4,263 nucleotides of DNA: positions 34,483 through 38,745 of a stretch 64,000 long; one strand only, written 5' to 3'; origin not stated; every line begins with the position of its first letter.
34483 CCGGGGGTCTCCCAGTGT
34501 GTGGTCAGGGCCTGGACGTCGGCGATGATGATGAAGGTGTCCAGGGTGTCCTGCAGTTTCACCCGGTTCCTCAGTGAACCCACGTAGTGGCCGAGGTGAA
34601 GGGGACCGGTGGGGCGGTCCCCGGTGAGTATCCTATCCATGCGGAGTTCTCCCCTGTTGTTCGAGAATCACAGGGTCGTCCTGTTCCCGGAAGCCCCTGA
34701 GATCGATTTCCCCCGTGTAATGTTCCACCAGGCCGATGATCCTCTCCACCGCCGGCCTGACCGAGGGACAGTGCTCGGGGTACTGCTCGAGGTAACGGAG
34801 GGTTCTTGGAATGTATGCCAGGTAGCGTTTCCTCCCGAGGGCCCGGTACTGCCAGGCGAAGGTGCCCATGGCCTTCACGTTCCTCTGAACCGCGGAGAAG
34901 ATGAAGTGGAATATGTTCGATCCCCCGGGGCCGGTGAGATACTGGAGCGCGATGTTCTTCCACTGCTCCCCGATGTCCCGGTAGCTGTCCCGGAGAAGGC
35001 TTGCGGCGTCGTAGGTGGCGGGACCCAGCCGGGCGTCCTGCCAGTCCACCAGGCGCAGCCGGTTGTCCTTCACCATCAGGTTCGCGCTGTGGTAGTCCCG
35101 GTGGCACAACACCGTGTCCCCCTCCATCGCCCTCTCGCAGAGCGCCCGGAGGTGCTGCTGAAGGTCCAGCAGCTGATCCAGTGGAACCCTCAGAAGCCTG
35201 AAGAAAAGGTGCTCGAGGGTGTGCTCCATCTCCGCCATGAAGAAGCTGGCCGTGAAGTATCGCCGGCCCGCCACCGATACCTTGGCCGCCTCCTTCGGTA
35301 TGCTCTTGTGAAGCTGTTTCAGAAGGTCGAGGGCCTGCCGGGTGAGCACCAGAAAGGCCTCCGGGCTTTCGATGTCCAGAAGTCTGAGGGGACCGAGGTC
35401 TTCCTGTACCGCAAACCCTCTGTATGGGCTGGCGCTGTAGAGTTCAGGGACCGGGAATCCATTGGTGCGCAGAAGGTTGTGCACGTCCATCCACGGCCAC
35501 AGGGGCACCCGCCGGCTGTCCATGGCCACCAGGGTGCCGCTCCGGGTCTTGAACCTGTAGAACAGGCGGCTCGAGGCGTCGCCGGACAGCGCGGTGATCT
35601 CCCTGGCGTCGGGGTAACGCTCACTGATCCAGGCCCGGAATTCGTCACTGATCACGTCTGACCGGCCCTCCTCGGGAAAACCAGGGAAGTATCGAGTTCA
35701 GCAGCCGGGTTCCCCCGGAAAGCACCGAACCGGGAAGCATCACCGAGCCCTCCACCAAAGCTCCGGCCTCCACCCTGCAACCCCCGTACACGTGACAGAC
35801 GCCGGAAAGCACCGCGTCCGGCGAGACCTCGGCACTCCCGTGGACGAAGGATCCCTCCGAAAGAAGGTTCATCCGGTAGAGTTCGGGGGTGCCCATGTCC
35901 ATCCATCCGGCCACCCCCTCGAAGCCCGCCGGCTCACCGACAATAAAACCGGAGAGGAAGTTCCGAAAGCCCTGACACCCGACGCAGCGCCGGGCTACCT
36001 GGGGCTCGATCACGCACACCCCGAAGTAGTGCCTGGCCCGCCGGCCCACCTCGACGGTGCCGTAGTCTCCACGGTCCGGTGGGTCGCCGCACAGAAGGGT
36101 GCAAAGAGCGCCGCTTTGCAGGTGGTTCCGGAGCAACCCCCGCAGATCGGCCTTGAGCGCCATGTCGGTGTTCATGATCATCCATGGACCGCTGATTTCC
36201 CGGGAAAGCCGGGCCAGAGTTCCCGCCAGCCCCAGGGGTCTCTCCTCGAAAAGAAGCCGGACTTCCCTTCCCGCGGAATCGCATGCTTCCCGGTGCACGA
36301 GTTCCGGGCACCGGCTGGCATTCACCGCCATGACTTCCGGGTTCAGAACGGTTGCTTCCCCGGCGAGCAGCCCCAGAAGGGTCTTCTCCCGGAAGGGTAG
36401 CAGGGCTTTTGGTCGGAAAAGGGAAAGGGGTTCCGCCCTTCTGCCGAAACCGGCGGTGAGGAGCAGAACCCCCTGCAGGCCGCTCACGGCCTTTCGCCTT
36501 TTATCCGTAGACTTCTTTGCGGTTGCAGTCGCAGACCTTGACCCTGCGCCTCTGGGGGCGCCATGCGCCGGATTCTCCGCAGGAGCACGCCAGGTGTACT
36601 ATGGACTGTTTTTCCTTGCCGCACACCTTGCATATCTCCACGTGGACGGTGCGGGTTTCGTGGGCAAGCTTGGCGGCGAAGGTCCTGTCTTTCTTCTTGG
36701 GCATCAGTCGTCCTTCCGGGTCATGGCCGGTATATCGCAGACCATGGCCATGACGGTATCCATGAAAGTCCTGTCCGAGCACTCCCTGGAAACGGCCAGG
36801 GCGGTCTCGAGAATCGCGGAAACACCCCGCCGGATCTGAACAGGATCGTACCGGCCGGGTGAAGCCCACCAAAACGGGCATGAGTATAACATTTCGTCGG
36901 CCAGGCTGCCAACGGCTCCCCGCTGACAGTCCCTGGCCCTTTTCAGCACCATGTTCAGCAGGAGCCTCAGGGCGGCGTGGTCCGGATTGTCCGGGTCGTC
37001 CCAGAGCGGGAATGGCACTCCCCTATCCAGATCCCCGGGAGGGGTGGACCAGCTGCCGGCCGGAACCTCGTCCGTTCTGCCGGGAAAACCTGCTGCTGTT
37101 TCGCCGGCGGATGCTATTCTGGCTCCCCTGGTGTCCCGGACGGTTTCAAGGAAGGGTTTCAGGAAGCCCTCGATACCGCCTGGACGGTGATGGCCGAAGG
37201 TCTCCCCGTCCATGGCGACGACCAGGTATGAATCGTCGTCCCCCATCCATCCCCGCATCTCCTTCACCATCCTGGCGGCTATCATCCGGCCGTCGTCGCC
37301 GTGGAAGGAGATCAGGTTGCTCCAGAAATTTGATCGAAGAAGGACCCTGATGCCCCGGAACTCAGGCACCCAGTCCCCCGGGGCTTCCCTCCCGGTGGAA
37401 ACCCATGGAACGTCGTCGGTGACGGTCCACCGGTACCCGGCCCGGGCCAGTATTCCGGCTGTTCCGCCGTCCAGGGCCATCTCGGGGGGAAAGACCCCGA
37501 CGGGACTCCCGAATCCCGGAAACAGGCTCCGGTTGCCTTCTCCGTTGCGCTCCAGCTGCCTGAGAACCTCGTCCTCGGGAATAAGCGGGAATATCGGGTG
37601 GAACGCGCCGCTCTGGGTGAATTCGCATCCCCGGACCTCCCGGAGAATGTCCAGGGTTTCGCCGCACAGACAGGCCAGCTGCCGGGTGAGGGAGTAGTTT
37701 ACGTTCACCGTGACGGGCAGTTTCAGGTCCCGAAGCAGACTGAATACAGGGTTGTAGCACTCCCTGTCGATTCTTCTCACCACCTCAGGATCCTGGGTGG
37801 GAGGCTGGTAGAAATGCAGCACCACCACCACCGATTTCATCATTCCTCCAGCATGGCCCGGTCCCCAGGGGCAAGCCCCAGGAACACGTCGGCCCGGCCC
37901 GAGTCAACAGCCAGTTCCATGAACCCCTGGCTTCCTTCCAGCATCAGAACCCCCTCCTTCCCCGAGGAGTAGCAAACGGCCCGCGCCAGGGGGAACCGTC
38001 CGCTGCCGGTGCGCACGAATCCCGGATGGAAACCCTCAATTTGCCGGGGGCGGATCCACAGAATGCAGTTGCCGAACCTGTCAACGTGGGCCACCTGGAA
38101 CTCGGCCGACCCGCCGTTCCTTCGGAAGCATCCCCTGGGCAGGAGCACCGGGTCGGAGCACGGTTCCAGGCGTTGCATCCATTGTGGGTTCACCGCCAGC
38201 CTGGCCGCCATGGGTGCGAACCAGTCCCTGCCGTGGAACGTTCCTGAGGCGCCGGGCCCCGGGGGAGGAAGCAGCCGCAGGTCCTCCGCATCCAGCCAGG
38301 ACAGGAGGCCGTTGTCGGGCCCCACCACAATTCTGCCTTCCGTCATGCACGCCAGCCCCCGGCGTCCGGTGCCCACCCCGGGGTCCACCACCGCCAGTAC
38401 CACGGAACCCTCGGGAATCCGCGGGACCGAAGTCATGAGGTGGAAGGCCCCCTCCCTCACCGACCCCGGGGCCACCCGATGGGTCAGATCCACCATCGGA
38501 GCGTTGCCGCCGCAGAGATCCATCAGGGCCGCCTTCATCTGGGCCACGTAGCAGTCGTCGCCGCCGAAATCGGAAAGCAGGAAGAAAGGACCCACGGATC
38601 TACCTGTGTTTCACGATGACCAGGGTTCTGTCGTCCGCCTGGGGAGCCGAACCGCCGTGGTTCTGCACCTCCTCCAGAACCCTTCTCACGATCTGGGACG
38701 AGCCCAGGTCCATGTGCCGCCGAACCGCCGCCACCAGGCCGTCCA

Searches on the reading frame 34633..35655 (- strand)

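Call 46: search_protein_families(library=pfam, proteins=[window:34633-35655:-], max_evalue=0.001)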
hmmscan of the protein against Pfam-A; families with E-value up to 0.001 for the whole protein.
window:34633-35655:- (340 aa): 3 families
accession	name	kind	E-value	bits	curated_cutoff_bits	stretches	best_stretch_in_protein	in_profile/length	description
PF01636.29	APH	-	2.3e-25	90.2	23.2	1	19-239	1-228/239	Phosphotransferase enzyme family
PF02958.26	EcKL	-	1e-05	25.5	22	1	164-221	198-261/294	Ecdysteroid kinase-like family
PF01633.27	Choline_kinase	-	0.00028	20.7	29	1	157-224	139-207/300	Choline/ethanolamine kinase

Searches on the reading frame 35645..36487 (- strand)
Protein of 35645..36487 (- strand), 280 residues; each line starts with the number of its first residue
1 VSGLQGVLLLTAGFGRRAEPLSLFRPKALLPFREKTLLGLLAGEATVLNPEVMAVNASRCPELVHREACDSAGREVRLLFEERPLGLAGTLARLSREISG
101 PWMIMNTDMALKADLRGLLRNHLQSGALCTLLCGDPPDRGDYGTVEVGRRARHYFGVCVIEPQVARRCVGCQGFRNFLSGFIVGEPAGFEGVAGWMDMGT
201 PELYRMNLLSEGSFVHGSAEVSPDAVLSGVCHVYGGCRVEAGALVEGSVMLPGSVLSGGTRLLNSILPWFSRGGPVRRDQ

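Call 46: search_protein_families(library=pfam, proteins=[window:35645-36487:-], max_evalue=0.001)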
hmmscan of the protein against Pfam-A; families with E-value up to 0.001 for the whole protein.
window:35645-36487:- (280 aa): 2 families
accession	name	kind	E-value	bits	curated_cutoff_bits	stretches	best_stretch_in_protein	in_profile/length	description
PF00483.29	NTP_transferase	-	9.3e-08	32.4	21.2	1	8-149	3-153/245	Nucleotidyl transferase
PF12804.13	NTP_transf_3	-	1.9e-05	25.3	27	1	8-129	2-118/160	MobA-like NTP transferase domain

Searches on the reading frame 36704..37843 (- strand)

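Call 46: search_protein_families(library=pfam, proteins=[window:36704-37843:-], max_evalue=0.001)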
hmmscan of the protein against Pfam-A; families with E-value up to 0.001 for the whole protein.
window:36704-37843:- (379 aa): 1 family
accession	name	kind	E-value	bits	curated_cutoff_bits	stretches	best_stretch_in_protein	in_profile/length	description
PF03065.20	Glyco_hydro_57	-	8.5e-26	91.4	21.2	1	23-239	41-268/291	Glycosyl hydrolase family 57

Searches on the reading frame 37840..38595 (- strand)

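Call 46: search_protein_families(library=pfam, proteins=[window:37840-38595:-], max_evalue=0.001)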
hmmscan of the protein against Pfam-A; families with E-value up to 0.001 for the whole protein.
window:37840-38595:- (251 aa): 2 families
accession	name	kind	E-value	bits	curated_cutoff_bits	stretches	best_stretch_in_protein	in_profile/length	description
PF01887.21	SAM_HAT_N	-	3.2e-39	134.4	26.3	1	5-136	2-138/145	SAM hydroxide adenosyltransferase N-terminal domain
PF20257.3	SAM_HAT_C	-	3.1e-11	43.9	25.5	1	167-246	2-82/84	SAM hydroxide adenosyltransferase C-terminal domain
